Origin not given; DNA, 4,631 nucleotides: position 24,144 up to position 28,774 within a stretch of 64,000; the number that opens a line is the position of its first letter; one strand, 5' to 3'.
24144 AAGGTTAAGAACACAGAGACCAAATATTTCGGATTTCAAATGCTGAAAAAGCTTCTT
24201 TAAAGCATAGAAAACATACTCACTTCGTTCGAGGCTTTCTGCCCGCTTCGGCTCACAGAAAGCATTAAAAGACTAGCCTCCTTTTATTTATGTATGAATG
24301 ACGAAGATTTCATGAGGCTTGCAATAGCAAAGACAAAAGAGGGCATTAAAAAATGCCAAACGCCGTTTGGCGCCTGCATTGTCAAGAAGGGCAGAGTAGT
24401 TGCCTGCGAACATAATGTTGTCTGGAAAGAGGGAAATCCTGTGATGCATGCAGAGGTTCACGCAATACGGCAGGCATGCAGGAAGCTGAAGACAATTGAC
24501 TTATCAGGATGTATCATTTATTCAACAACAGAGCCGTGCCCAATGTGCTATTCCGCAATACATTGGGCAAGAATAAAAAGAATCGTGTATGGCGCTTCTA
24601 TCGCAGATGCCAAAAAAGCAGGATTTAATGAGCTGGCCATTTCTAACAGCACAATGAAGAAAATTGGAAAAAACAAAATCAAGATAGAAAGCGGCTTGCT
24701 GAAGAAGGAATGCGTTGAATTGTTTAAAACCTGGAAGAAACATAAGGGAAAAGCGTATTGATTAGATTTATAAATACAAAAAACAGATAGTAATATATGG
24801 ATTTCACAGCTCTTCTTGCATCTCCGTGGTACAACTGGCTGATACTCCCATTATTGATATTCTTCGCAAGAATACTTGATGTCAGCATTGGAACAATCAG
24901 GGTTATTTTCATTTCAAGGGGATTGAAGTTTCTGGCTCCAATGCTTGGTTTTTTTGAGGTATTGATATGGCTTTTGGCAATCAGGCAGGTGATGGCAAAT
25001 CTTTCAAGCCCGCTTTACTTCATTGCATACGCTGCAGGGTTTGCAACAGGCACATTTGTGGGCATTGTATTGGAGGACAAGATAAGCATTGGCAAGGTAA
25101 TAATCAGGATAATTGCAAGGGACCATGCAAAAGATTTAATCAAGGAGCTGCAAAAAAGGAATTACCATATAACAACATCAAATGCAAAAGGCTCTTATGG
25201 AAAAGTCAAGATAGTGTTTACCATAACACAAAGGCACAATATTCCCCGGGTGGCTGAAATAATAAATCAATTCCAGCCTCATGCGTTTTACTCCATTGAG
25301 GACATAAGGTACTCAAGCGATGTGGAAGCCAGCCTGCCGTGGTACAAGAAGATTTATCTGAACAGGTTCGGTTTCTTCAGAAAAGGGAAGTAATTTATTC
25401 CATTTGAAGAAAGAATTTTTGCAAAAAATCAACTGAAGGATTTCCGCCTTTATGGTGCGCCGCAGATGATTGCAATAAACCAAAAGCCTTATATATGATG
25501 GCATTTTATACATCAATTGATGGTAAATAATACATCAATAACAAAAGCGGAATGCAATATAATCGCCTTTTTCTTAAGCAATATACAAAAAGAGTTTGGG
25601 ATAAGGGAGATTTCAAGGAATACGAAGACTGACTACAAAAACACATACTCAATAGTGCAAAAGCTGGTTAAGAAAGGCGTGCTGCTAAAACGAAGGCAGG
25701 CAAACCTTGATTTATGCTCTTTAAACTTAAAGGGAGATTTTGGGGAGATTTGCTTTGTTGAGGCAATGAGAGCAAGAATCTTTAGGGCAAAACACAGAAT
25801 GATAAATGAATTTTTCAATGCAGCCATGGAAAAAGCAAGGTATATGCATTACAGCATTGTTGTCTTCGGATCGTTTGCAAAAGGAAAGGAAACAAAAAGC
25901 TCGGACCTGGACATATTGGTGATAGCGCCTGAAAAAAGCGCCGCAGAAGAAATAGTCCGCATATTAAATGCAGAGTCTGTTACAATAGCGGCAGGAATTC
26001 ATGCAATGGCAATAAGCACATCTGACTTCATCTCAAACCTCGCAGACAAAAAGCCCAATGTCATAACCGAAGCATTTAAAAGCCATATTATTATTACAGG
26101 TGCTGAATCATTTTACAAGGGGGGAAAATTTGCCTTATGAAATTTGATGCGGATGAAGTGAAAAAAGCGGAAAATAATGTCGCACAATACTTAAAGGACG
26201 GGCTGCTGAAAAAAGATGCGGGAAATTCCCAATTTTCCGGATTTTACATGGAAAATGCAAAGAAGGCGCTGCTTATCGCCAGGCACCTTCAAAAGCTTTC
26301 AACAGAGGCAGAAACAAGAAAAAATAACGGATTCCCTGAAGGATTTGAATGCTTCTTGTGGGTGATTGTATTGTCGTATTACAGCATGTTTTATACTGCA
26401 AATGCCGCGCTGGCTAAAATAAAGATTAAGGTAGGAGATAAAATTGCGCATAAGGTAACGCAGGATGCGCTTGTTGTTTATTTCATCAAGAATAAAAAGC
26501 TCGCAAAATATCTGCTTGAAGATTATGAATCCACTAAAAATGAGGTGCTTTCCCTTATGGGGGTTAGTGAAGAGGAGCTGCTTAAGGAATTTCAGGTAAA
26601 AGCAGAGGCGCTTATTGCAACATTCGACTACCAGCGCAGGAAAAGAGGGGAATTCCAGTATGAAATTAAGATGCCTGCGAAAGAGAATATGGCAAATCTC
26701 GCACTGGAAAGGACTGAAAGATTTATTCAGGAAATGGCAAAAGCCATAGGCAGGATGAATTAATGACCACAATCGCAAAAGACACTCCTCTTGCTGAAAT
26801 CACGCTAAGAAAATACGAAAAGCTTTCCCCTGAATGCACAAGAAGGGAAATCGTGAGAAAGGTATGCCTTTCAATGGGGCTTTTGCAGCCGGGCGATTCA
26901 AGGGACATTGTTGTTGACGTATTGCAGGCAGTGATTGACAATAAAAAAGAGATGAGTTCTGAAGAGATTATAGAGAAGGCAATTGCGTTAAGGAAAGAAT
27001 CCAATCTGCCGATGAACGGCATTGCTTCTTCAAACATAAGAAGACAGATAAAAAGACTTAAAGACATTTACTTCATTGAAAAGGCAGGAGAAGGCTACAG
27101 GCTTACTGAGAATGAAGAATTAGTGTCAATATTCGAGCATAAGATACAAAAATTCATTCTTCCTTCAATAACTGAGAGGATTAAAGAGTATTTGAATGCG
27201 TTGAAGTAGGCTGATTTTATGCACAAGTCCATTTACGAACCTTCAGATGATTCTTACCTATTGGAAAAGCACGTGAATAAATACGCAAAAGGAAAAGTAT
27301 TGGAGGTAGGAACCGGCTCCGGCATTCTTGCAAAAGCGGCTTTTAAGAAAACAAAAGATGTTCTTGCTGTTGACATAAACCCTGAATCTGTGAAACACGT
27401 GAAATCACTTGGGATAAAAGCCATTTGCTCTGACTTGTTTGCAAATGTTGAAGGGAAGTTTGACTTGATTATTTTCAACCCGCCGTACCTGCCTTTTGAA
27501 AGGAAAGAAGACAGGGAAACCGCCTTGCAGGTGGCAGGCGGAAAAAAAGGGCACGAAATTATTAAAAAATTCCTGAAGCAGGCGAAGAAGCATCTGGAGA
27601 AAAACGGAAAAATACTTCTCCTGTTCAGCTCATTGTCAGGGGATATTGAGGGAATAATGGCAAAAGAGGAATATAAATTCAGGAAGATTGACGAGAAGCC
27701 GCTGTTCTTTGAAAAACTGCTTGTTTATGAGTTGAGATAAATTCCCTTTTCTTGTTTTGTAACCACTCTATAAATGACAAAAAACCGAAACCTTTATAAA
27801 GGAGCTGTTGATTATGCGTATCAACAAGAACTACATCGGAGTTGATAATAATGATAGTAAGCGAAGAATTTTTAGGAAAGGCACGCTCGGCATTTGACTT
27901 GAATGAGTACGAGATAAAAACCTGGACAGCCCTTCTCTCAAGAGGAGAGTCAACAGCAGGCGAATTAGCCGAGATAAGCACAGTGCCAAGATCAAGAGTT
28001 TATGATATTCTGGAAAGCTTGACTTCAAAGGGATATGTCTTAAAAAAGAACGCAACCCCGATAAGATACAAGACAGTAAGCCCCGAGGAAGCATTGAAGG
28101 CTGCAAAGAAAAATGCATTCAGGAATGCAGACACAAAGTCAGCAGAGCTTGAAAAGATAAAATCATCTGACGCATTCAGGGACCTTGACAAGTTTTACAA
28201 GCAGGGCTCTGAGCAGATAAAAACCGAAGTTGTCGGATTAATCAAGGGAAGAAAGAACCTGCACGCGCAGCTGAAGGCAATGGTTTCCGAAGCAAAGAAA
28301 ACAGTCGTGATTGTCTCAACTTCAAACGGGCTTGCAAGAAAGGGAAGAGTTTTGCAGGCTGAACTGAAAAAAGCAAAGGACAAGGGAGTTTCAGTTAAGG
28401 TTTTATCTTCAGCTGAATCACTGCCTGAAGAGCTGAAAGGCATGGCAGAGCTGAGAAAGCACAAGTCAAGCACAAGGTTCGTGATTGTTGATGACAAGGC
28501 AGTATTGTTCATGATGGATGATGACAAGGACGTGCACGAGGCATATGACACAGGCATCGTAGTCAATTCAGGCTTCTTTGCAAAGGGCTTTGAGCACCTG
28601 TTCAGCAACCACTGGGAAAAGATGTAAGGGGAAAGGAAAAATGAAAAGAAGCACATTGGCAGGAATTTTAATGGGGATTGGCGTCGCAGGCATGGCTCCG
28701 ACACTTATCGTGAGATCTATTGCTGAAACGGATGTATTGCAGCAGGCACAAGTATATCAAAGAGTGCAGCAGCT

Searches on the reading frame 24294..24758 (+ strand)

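Call 59: search_protein_families(library=pfam, proteins=[window:24294-24758:+], max_evalue=0.001)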
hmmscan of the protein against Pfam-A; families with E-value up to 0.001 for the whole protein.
window:24294-24758:+ (155 aa): 3 families
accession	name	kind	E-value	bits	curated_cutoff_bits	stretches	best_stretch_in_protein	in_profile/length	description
PF00383.29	dCMP_cyt_deam_1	-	2.3e-28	98.5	25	1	2-100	3-101/102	Cytidine and deoxycytidylate deaminase zinc-binding region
PF14437.12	MafB19-deam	-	2.7e-26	92.6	27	1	1-136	1-138/142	MafB19-like deaminase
PF14439.12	Bd3614-deam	-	7.4e-05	23.2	38.5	1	30-92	16-78/113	Bd3614-like deaminase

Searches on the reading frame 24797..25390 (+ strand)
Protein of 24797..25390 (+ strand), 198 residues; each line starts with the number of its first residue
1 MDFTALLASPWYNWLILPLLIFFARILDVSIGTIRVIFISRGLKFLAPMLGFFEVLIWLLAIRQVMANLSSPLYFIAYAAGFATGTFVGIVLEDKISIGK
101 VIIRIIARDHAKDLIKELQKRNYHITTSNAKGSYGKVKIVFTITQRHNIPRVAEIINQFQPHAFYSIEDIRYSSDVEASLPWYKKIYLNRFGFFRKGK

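Call 59: search_protein_families(library=pfam, proteins=[window:24797-25390:+], max_evalue=0.001)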
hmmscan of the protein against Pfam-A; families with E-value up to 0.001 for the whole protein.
window:24797-25390:+ (198 aa): 2 families
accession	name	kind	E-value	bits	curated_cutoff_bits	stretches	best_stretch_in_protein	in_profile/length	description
PF18955.5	DUF5698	-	3.2e-24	85.6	27.5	1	33-90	1-58/58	Domain of unknown function (DUF5698)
PF10035.14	DUF2179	-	1.5e-09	38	22.8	1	124-171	2-51/55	Uncharacterized protein conserved in bacteria (DUF2179)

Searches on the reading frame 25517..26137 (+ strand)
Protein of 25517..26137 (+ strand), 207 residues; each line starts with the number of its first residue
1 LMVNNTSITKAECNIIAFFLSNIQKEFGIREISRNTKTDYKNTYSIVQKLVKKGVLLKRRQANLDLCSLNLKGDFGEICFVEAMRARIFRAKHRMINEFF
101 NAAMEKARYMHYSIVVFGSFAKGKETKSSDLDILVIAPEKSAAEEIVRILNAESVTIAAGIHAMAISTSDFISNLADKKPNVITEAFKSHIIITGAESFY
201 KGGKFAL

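Call 59: search_protein_families(library=pfam, proteins=[window:25517-26137:+], max_evalue=0.001)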
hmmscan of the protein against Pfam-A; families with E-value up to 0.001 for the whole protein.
window:25517-26137:+ (207 aa): 4 families
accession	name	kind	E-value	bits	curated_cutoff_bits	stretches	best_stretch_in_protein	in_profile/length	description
PF01909.29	NTP_transf_2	-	3.7e-09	37.3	21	1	108-145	13-53/93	Nucleotidyltransferase domain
PF18765.7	Polbeta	-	6.2e-09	36.3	26.9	1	114-194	16-88/93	Polymerase beta, Nucleotidyltransferase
PF22600.2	MTPAP-like_central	-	6.6e-05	23.4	27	1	90-148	20-71/139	Poly(A) RNA polymerase, mitochondrial-like, central palm domain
PF14792.12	DNA_pol_B_palm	-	0.00046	20.8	25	0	87-147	1-60/113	DNA polymerase beta palm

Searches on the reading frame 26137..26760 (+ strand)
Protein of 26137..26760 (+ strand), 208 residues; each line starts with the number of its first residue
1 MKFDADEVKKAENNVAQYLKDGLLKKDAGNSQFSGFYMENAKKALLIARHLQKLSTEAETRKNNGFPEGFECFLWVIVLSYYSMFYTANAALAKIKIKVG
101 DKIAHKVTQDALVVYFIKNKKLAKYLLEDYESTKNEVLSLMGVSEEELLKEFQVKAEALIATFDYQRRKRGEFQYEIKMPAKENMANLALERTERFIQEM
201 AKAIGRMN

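Call 59: search_protein_families(library=pfam, proteins=[window:26137-26760:+], max_evalue=0.001)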
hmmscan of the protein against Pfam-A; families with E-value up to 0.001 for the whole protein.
window:26137-26760:+ (208 aa): 1 family
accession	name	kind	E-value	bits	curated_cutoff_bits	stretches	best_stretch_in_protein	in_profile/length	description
PF08468.16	MTS_N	-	0.00076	20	27.3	0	78-133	40-95/158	Methyltransferase small domain N-terminal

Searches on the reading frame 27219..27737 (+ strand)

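Call 59: search_protein_families(library=pfam, proteins=[window:27219-27737:+], max_evalue=0.001)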
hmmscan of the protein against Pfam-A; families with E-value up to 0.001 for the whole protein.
window:27219-27737:+ (173 aa): 10 families
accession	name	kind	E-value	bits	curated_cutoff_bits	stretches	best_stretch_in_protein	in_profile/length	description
PF05175.20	MTS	-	2.4e-14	53.8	23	1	12-137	20-141/170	Methyltransferase small domain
PF07669.17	Eco57I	-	4e-07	30.7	25.3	1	67-136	69-134/171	Eco57I restriction-modification methylase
PF13489.12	Methyltransf_23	-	4.2e-07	30.3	27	1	23-134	22-116/164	Methyltransferase domain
PF13649.12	Methyltransf_25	-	5.9e-07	30.5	27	1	27-103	1-86/97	Methyltransferase domain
PF06325.19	PrmA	-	2.3e-06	27.8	22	1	15-61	155-200/296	Ribosomal protein L11 methyltransferase (PrmA)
PF08241.18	Methyltransf_11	-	3.3e-06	28.1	21.2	1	28-87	1-67/95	Methyltransferase domain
PF13847.12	Methyltransf_31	-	1.4e-05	25.2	27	1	25-134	5-109/145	Methyltransferase domain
PF10354.15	BMT5-like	-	1.8e-05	25.6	24.7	1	75-141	72-132/168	rRNA (uridine-N3-)-methyltransferase BTM5-like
PF08242.18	Methyltransf_12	-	9.4e-05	23.5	30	1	28-86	1-71/98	Methyltransferase domain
PF02086.21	MethyltransfD12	-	0.00098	19.4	22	0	15-78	12-74/253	D12 class N6 adenine-specific DNA methyltransferase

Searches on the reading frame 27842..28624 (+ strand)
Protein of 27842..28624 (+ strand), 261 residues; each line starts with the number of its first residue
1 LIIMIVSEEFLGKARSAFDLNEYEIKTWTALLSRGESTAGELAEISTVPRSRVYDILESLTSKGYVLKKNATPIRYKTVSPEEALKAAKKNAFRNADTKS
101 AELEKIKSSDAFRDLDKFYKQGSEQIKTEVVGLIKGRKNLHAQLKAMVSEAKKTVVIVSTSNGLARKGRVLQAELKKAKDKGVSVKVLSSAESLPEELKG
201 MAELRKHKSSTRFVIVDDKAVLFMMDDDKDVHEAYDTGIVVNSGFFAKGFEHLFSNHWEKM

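Call 60: search_protein_families(library=pfam, proteins=[window:27842-28624:+], max_evalue=0.001)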
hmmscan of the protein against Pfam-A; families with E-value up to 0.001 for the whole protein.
window:27842-28624:+ (261 aa): 3 families
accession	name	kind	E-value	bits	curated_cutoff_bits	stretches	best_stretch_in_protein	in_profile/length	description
PF01978.25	TrmB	-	3.6e-21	75.2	25.6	1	17-82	3-68/68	Sugar-specific transcriptional regulator TrmB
PF11495.14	Regulator_TrmB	-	5.8e-10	39.3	22.2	1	133-259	4-130/233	Archaeal transcriptional regulator TrmB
PF09339.16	HTH_IclR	-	0.00049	20.3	22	1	35-66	17-48/52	IclR helix-turn-helix domain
